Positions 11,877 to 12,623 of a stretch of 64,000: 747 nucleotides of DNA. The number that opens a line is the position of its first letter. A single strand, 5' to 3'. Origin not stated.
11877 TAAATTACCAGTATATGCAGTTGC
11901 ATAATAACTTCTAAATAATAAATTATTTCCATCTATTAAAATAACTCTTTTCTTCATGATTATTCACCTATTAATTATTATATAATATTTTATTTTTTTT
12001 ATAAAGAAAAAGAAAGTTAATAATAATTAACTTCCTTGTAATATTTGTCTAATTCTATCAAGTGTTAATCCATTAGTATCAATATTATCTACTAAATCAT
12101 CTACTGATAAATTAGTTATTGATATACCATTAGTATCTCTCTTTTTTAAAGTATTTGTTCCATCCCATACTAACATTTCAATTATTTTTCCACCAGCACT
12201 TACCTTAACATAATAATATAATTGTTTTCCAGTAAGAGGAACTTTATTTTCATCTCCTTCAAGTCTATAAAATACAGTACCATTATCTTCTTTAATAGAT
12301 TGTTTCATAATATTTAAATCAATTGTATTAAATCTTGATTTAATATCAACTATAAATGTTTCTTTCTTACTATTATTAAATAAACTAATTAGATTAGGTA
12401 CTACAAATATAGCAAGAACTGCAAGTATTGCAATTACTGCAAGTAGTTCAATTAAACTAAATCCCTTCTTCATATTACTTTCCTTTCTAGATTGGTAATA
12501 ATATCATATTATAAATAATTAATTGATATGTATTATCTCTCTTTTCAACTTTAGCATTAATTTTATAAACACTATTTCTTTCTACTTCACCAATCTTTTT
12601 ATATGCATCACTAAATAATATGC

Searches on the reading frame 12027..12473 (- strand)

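Call 50: search_protein_families(library=pfam, proteins=[window:12027-12473:-], max_evalue=0.01)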
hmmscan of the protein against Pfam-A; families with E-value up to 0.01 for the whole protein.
window:12027-12473:- (148 aa): 1 family
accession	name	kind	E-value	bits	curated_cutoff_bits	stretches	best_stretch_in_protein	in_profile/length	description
PF07963.17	N_methyl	-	4.1e-06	26.6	21.2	1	2-24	4-26/27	Prokaryotic N-terminal methylation motif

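Call 86: search_protein_families(library=ncbifam, proteins=[window:12027-12473:-], max_evalue=0.01)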
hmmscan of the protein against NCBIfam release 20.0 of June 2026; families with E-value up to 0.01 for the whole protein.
window:12027-12473:- (148 aa): 8 families
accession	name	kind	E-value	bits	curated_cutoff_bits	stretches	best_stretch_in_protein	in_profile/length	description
TIGR02532.1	IV_pilin_GFxxxE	domain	2e-07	30.6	16.3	1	2-24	1-23/24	prepilin-type N-terminal cleavage/methylation domain-containing protein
TIGR01710.1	typeII_sec_gspG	equivalog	1.5e-06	28.3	88.85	1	3-52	1-50/134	type II secretion system major pseudopilin GspG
NF041013.1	T4P_ComGE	equivalog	5.9e-06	26.3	49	1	2-38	3-39/83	competence type IV pilus minor pilin ComGE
NF041775.1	typeIV_PilA_Myxo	equivalog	1e-05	25.7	400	1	3-48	11-56/214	type IV pilin protein PilA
NF040999.1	pilin_ComGC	equivalog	1.5e-05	25.1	75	1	2-30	1-29/84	competence type IV pilus major pilin ComGC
NF040982.1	ComGD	equivalog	0.00042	20.7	70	1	2-51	1-50/139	competence type IV pilus minor pilin ComGD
NF007862.0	PRK10574.1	equivalog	0.00091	19.4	138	1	2-29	4-31/145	prepilin peptidase-dependent pilin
TIGR01708.2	typeII_sec_gspH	equivalog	0.0067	16.4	80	1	3-25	2-24/169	type II secretion system minor pseudopilin GspH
